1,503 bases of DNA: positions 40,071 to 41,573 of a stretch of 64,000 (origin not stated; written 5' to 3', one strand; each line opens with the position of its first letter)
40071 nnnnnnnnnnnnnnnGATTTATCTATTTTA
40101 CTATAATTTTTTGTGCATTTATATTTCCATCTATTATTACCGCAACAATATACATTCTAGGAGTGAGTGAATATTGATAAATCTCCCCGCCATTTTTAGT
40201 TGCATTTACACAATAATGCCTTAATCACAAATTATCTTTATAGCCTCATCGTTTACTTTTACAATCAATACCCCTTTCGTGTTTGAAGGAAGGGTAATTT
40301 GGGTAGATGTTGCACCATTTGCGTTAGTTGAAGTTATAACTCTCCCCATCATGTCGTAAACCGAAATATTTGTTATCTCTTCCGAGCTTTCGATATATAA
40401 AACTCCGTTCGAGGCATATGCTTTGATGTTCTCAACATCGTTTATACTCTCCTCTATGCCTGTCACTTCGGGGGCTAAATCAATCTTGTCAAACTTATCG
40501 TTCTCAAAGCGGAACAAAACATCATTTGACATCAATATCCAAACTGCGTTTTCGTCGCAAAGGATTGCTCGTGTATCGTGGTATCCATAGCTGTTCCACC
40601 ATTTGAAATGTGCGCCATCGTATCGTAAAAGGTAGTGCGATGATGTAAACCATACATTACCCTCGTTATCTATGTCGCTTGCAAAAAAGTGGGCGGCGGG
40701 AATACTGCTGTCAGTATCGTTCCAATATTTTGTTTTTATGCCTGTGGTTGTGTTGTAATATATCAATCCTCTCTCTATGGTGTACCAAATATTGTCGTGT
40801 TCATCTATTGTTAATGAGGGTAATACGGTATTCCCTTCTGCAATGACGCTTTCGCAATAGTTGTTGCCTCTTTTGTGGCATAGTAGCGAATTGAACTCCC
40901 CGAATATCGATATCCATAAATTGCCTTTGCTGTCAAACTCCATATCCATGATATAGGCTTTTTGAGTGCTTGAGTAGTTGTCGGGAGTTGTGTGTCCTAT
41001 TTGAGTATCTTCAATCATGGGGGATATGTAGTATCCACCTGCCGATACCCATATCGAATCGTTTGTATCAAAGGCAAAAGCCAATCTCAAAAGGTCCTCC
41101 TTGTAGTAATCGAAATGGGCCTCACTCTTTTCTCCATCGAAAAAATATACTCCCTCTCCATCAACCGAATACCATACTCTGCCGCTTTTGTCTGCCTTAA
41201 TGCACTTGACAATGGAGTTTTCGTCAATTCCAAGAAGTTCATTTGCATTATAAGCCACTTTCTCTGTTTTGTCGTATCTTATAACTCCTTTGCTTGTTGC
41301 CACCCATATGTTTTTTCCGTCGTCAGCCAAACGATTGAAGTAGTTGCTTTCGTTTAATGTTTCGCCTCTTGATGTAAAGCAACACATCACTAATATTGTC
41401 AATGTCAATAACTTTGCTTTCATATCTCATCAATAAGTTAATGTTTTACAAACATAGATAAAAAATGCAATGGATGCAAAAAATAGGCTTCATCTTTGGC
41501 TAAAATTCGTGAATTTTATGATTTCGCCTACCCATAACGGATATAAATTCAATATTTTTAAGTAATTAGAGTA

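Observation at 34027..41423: Co-oriented array of five T9SS cargo genes built from shared 5' and 3' cassettes around divergent cores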

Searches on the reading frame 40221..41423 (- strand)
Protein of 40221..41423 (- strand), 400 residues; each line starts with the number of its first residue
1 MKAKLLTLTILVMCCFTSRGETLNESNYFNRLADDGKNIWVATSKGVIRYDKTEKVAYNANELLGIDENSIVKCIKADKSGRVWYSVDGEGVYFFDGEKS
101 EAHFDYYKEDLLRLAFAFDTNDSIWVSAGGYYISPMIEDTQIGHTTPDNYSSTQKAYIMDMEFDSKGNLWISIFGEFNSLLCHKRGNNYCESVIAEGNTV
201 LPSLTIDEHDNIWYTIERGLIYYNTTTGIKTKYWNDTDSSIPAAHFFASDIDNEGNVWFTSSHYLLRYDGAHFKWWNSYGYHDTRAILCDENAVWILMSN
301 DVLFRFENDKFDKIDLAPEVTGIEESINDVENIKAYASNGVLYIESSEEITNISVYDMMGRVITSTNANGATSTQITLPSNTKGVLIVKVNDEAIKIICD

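Call 3: search_protein_families(library=pfam, proteins=[window:40221-41423:-], max_evalue=1)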
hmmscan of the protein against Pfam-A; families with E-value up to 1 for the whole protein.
window:40221-41423:- (400 aa): 2 families
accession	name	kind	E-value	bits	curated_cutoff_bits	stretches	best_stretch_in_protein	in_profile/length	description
PF07494.17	Reg_prop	-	5.1e-10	38.8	20.4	0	157-172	6-21/24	Two component regulator propeller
PF18962.6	Por_Secre_tail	-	1.1e-06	29.3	27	1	339-395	7-67/75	Secretion system C-terminal sorting domain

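Call 4: search_protein_families(library=ncbifam, proteins=[window:40221-41423:-], max_evalue=1)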
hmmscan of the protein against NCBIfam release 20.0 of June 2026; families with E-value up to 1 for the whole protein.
window:40221-41423:- (400 aa): 5 families
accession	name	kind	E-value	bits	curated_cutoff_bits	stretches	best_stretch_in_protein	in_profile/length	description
NF052228.1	T9SS_PorZ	equivalog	4.8e-12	45.1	260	2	148-262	424-550/757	type IX secretion system anionic LPS delivery protein PorZ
NF033708.1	T9SS_Cterm_ChiA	domain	1.2e-08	34.7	40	1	350-397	1-48/55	T9SS sorting signal type C domain-containing protein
TIGR04183.1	Por_Secre_tail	domain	1.6e-07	31.2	23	1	341-394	11-62/72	T9SS type A sorting domain-containing protein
NF038113.1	T9SSA_dep_M36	equivalog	0.00091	17.5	885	1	343-394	805-859/869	T9SS-dependent M36 family metallopeptidase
NF010237.0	PRK13684.1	equivalog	0.14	11.1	326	1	71-188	174-291/334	photosynthesis system II assembly factor Ycf48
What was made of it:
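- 40221..41423 (-): Gene A: signal peptide, Reg_prop beta-propeller and T9SS type-A tail (400 aa). Its last ~45 aa are nearly identical to the tails of B, D and E. The PorZ model scores only 45.1 bits against a cut-off of 260 (call 4).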
